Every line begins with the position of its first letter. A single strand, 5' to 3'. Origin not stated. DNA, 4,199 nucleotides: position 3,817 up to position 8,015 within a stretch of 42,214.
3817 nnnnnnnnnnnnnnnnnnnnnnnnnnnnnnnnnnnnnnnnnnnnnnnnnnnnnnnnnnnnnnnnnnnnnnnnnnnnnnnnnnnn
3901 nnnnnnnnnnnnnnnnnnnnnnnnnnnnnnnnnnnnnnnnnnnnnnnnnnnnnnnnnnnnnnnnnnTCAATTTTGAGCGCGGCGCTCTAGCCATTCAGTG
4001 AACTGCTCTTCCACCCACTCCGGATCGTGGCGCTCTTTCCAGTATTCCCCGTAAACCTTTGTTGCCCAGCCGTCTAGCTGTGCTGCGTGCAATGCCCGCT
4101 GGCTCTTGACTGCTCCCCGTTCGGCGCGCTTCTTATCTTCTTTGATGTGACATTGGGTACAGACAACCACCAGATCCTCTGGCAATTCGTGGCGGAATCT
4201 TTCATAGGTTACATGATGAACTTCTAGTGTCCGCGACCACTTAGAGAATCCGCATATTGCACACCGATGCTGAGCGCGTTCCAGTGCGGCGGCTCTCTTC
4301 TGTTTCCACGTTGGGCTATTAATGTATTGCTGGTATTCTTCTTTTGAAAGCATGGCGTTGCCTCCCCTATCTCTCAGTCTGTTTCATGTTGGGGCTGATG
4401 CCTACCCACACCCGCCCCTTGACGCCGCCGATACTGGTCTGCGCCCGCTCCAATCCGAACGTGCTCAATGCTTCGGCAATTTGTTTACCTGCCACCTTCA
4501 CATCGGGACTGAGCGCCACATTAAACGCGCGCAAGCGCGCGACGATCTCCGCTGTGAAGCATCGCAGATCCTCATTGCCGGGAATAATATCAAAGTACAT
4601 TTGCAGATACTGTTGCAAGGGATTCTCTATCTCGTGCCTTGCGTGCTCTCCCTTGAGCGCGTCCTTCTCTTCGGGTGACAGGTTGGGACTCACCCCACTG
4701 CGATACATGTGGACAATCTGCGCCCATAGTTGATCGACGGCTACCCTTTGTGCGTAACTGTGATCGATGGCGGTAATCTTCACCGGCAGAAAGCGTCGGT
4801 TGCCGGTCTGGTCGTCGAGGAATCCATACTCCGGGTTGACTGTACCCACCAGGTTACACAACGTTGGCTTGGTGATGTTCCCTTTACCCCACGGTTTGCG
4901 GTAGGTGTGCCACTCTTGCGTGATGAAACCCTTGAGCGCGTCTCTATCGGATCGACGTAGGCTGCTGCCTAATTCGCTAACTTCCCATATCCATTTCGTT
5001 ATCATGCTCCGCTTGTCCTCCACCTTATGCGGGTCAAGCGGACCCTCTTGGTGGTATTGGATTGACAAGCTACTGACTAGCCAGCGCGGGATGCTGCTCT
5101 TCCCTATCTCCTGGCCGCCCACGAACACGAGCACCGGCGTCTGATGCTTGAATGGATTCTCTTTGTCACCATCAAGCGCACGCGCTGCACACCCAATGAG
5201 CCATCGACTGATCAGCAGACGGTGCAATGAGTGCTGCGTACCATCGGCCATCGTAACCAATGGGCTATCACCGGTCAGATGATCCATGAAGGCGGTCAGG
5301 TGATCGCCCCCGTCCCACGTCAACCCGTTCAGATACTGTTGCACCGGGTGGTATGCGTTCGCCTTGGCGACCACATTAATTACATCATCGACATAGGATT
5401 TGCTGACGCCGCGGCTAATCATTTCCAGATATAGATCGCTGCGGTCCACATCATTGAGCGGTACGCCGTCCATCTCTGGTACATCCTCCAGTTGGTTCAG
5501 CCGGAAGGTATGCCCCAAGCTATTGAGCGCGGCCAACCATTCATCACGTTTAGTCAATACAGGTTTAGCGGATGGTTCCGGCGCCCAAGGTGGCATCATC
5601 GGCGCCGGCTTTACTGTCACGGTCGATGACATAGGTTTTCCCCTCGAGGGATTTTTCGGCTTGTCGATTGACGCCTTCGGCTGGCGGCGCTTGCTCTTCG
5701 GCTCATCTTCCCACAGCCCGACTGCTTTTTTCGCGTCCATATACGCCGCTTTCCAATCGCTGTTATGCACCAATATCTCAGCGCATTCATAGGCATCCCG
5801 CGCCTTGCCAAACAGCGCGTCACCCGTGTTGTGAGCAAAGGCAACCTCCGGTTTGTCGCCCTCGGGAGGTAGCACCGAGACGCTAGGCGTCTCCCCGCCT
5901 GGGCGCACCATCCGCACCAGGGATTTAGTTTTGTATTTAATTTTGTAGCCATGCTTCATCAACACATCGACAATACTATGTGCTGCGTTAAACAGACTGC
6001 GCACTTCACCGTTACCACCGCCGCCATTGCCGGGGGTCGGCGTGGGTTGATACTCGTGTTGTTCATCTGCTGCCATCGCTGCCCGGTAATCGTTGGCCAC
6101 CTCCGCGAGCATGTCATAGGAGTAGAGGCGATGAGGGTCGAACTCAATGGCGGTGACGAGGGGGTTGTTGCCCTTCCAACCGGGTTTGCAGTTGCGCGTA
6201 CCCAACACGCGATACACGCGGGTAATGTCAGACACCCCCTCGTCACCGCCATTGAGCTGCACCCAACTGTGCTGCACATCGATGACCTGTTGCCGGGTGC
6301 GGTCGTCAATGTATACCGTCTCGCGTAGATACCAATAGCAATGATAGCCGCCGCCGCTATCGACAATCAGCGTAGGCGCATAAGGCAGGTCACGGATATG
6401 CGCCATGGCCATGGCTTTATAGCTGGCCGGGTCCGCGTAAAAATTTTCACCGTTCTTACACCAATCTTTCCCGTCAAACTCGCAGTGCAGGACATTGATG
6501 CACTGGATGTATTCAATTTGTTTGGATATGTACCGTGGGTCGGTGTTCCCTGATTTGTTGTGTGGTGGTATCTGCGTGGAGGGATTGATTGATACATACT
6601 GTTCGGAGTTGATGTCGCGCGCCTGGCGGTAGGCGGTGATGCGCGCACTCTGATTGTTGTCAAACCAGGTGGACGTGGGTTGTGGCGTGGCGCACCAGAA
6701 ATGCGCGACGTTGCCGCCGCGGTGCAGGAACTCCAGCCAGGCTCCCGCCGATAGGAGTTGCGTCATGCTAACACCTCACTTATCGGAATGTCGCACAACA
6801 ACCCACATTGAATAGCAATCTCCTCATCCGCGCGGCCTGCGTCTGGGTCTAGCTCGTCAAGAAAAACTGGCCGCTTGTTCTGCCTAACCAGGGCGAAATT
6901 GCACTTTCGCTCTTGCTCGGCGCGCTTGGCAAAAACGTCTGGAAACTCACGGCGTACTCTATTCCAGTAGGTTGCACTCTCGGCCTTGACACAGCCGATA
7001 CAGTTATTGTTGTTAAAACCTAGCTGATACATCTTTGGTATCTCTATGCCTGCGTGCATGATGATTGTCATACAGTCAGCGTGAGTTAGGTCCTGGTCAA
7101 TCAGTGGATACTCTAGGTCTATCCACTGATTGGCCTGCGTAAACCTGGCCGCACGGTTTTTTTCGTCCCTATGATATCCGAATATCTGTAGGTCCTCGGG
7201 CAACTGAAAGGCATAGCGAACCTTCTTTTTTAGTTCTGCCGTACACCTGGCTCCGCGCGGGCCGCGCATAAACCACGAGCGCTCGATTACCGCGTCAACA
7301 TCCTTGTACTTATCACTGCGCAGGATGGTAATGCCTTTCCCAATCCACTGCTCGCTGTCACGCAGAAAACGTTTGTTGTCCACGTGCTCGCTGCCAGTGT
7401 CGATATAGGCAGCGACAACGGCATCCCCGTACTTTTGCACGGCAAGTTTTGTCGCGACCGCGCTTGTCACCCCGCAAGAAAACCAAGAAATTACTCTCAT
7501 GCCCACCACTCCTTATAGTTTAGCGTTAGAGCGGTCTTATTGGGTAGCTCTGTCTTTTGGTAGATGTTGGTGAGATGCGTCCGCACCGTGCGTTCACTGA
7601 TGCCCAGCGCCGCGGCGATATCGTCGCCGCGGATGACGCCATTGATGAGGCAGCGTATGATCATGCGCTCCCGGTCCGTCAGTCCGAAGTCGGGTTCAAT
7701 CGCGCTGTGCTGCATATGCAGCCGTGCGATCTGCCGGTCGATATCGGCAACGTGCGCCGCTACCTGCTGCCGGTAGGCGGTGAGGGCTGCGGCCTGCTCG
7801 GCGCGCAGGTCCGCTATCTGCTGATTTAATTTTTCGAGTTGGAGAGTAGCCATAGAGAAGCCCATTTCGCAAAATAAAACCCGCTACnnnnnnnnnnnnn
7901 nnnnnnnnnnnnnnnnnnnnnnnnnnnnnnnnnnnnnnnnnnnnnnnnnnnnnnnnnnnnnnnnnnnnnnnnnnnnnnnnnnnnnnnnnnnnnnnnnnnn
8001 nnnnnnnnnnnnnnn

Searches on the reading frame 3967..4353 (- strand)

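Call 89: search_protein_families(library=pfam, proteins=[window:3967-4353:-], max_evalue=0.01)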
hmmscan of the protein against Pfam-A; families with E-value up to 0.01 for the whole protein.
window:3967-4353:- (128 aa): 1 family
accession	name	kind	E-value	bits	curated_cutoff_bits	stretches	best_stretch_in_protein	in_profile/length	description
PF01844.29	HNH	-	0.00013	22.5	21.4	1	31-73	1-45/47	HNH endonuclease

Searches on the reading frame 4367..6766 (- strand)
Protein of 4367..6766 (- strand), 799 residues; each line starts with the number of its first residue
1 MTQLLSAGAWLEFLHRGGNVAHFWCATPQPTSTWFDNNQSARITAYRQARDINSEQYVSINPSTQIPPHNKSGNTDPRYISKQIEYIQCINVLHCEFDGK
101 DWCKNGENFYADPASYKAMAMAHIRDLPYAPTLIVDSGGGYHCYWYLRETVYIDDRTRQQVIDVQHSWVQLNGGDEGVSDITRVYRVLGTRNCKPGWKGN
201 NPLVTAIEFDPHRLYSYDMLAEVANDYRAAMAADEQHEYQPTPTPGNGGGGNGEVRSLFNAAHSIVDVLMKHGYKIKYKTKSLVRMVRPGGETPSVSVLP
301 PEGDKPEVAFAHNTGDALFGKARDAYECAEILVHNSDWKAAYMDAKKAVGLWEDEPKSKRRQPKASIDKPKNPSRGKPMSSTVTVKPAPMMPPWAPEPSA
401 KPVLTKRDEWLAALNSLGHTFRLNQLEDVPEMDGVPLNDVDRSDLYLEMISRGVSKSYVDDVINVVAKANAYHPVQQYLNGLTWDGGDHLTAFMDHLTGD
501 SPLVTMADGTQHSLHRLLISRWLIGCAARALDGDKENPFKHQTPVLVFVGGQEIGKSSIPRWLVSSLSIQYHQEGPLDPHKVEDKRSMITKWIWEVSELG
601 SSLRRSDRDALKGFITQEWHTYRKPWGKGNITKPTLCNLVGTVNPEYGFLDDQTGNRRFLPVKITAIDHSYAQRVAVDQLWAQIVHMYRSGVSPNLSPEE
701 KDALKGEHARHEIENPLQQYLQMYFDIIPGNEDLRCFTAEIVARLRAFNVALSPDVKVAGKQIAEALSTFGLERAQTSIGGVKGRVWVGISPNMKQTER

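Call 21: search_protein_families(library=pfam, proteins=[window:4367-6766:-], max_evalue=0.1)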
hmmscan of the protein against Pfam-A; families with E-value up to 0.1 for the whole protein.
window:4367-6766:- (799 aa): 2 families
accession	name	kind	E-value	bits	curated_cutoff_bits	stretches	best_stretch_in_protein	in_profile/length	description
PF05272.17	VapE-like_dom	-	5.6e-39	134.3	25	1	479-711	1-215/217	Virulence-associated protein E-like domain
PF16793.10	RepB_primase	-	0.0025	18.1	24.3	1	129-222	84-174/186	RepB DNA-primase N-terminal domain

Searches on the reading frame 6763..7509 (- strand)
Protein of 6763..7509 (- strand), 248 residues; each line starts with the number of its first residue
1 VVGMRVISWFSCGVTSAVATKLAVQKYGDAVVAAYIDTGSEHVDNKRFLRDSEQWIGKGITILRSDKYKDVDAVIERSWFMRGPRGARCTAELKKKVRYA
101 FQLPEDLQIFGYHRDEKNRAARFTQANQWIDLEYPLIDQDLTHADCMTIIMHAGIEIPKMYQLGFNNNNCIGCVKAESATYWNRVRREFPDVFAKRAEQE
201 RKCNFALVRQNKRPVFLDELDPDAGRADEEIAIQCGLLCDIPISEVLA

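Call 21: search_protein_families(library=pfam, proteins=[window:6763-7509:-], max_evalue=0.1)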
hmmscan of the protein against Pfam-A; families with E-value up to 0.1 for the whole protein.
window:6763-7509:- (248 aa): 1 family
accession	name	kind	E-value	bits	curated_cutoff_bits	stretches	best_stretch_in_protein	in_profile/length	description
PF01507.26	PAPS_reduct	-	0.00011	22.7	22.5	1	8-175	4-171/175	Phosphoadenosine phosphosulfate reductase domain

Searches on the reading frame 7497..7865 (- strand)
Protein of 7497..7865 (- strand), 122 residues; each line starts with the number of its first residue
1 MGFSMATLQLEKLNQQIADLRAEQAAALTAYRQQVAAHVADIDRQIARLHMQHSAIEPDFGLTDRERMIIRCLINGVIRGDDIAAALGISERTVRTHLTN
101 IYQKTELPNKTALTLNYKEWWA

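Call 89: search_protein_families(library=pfam, proteins=[window:7497-7865:-], max_evalue=0.01)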
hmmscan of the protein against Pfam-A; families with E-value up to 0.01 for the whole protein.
window:7497-7865:- (122 aa): 8 families
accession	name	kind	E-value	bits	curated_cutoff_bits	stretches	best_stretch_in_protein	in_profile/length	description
PF00196.25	GerE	-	3.8e-13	49.3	23.5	1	62-114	3-54/57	Bacterial regulatory proteins, luxR family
PF08281.18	Sigma70_r4_2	-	9.2e-05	22.5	25.7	1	81-100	30-49/54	Sigma-70, region 4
PF04967.18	HTH_10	-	0.00013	22.1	23.1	1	79-104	25-50/53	HTH DNA binding domain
PF04545.22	Sigma70_r4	-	0.00025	21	24.1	1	61-101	4-44/50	Sigma-70, region 4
PF13518.12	HTH_28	-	0.00043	20.7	25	1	69-96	5-31/52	Helix-turn-helix domain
PF13384.12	HTH_23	-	0.00079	19.6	24.6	1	65-95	5-35/50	Homeodomain-like domain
PF08279.18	HTH_11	-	0.00087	19.6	25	1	65-100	1-38/55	HTH domain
PF21476.4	PF0610-like_N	-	0.0015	19.1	33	1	63-101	1-38/50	PF0610-like, N-terminal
